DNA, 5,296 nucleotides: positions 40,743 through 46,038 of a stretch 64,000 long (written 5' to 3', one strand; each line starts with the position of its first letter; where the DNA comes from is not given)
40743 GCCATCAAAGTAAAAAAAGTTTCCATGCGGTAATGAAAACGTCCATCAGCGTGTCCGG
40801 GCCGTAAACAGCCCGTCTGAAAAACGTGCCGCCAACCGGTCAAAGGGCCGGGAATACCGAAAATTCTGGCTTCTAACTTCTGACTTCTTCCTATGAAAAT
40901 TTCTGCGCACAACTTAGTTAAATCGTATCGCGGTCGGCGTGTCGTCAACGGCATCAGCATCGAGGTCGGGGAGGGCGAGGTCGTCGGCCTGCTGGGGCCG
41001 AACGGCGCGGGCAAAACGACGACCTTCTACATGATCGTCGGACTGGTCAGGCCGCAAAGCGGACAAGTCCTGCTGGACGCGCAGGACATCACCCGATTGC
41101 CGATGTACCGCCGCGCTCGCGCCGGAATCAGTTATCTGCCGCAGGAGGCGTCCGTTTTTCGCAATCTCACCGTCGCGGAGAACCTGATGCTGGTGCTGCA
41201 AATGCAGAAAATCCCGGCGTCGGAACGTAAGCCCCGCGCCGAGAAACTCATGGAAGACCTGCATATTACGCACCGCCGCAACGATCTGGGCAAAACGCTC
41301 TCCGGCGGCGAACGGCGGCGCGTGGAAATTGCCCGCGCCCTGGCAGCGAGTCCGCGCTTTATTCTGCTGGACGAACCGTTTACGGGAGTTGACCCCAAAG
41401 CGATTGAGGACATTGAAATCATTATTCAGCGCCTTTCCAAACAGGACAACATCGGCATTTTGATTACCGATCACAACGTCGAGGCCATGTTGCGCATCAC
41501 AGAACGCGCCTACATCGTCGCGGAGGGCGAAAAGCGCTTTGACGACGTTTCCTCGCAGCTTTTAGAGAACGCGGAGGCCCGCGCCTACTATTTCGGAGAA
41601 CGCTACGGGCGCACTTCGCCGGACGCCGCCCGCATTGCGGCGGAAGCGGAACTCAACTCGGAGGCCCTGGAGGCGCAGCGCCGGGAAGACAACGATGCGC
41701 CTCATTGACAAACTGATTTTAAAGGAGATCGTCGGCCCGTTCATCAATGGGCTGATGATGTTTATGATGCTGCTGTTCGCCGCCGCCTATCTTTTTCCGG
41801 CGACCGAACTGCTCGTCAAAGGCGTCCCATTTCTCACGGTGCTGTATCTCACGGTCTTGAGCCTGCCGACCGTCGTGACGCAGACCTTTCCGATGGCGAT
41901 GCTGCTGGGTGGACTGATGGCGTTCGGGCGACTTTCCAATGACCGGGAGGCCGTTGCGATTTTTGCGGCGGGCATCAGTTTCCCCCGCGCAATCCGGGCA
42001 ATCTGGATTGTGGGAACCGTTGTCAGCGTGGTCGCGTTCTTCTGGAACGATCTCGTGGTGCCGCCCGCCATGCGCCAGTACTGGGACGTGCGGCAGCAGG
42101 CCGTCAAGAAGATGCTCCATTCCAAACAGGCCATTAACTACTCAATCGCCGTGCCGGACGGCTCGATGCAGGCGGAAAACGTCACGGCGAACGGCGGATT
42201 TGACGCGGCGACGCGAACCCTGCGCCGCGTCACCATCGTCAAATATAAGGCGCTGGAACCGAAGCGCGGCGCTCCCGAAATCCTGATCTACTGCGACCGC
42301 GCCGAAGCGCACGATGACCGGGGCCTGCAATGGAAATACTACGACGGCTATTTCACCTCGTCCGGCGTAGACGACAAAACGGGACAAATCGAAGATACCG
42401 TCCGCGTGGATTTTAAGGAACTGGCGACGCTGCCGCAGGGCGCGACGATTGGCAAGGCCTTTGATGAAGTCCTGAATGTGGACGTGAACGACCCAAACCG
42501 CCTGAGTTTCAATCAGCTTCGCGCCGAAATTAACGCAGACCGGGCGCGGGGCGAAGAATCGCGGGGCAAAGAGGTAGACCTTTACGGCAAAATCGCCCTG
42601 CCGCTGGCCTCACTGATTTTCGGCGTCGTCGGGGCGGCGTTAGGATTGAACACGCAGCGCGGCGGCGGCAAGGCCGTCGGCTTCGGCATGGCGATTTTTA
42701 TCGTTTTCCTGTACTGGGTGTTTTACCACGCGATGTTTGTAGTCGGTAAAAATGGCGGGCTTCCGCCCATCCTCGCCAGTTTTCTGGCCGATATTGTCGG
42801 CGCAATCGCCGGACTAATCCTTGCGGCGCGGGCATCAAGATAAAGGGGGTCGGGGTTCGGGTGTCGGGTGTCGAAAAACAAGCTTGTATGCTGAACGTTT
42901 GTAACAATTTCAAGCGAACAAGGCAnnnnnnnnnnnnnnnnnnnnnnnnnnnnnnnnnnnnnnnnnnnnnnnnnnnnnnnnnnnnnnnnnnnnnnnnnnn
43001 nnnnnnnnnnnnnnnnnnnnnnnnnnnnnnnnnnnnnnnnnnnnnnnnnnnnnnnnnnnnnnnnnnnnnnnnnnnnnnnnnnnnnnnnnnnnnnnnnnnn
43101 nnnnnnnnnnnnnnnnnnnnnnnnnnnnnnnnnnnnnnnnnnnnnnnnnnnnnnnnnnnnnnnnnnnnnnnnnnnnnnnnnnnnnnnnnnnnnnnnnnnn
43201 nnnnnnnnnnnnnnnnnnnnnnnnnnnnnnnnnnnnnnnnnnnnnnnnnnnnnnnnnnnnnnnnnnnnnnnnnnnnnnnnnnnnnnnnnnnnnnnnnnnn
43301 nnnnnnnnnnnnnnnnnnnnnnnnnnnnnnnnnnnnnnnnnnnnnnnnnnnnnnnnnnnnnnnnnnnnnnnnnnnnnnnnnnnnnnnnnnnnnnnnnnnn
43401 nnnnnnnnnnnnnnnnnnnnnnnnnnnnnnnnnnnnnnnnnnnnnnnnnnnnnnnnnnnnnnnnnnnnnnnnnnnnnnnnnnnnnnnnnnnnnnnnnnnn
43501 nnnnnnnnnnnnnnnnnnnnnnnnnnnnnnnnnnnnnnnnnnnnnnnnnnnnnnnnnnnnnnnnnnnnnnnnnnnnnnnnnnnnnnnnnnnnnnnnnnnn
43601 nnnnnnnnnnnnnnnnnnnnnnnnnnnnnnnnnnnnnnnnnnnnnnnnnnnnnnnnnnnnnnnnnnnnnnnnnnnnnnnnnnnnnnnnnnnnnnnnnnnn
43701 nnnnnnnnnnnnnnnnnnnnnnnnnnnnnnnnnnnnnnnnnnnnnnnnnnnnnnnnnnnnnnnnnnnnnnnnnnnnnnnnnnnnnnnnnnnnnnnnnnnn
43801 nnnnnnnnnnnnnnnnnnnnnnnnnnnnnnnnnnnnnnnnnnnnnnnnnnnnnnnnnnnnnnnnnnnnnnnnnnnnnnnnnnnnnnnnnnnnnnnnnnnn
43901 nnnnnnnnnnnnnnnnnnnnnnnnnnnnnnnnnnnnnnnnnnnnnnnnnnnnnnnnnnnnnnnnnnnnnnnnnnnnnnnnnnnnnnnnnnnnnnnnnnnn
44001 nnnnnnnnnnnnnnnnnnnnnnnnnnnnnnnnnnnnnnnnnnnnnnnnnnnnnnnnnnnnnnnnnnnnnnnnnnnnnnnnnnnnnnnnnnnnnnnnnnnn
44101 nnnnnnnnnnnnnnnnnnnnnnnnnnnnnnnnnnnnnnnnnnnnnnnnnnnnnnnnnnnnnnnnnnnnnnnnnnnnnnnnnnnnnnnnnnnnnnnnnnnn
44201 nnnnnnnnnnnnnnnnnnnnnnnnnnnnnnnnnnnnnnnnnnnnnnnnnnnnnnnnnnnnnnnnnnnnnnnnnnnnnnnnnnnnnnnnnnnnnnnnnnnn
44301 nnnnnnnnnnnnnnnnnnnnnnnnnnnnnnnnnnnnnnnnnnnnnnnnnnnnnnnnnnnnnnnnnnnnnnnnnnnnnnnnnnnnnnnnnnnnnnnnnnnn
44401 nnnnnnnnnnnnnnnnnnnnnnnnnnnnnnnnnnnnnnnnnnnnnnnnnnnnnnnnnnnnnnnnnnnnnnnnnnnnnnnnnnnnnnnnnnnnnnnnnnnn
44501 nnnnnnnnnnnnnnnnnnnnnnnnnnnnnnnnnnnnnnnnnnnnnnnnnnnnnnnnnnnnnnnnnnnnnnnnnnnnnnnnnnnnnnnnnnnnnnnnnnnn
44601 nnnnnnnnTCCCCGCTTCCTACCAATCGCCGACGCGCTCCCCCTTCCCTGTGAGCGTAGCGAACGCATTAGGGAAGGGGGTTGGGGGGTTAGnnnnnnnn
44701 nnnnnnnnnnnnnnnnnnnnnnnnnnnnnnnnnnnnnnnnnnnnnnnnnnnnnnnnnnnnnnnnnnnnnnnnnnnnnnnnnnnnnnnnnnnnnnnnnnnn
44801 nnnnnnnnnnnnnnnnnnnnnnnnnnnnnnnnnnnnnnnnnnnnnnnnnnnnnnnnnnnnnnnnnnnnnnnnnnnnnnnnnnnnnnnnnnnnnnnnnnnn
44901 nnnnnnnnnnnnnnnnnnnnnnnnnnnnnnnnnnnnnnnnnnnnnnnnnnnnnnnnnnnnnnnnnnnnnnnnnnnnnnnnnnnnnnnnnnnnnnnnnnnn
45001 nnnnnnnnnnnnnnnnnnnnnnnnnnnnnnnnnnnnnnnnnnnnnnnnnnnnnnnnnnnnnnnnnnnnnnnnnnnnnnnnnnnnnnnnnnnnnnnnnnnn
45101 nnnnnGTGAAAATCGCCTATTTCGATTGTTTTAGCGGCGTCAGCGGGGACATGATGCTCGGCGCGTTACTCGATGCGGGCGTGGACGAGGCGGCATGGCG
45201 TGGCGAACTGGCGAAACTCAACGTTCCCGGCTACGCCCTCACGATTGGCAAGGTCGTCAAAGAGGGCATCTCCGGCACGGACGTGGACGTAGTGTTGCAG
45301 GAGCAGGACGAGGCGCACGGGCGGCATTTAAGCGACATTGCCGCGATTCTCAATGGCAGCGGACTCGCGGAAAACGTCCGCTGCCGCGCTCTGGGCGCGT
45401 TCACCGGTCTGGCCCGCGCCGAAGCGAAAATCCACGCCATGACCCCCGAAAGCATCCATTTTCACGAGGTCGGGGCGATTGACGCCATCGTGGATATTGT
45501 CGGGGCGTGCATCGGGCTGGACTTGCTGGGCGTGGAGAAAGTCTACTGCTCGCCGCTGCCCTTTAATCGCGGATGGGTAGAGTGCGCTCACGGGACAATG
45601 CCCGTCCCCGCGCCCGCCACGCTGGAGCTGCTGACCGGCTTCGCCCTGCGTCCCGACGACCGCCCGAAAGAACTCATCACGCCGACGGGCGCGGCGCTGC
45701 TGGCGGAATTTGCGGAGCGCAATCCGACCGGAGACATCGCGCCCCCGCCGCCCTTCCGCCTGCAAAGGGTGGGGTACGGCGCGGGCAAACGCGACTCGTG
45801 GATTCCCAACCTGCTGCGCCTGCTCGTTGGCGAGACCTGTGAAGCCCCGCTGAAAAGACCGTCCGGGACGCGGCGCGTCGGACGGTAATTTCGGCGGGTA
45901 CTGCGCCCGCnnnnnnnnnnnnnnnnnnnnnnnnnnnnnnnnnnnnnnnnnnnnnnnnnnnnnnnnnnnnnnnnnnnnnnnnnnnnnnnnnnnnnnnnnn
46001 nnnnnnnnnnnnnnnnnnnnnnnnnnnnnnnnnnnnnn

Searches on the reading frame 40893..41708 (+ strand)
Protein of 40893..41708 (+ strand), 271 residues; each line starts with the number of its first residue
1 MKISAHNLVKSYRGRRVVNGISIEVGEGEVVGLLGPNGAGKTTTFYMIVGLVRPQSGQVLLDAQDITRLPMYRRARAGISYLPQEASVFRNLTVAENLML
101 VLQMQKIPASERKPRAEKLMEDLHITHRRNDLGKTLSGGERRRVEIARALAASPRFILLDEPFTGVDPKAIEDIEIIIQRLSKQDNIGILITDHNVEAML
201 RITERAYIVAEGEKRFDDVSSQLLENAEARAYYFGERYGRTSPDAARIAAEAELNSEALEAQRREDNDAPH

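Call 51: search_protein_families(library=pfam, proteins=[window:40893-41708:+], max_evalue=0.00001)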
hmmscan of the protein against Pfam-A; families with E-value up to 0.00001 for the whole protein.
window:40893-41708:+ (271 aa): 2 families
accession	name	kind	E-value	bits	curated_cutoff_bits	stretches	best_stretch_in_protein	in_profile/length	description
PF00005.33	ABC_tran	-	5.8e-38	131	25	1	19-163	2-136/137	ABC transporter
PF13304.12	AAA_21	-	1.3e-06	29.1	27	0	149-196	251-300/304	AAA domain, putative AbiEii toxin, Type IV TA system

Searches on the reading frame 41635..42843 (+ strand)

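Call 51: search_protein_families(library=pfam, proteins=[window:41635-42843:+], max_evalue=0.00001)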
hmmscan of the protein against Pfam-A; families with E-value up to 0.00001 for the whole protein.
window:41635-42843:+ (402 aa): 1 family
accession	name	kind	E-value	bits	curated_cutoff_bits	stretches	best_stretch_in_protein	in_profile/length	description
PF03739.19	LptF_LptG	-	1.6e-65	222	27.9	1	27-399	2-353/353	Lipopolysaccharide export system permease LptF/LptG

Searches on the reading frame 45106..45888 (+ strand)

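Call 52: search_protein_families(library=pfam, proteins=[window:45106-45888:+], max_evalue=0.00001)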
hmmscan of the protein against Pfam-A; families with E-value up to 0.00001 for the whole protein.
window:45106-45888:+ (260 aa): 1 family
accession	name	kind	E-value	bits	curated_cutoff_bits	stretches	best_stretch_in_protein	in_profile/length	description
PF01969.22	Ni_insertion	-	4.1e-87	293.2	22.1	1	4-243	1-236/375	Nickel insertion protein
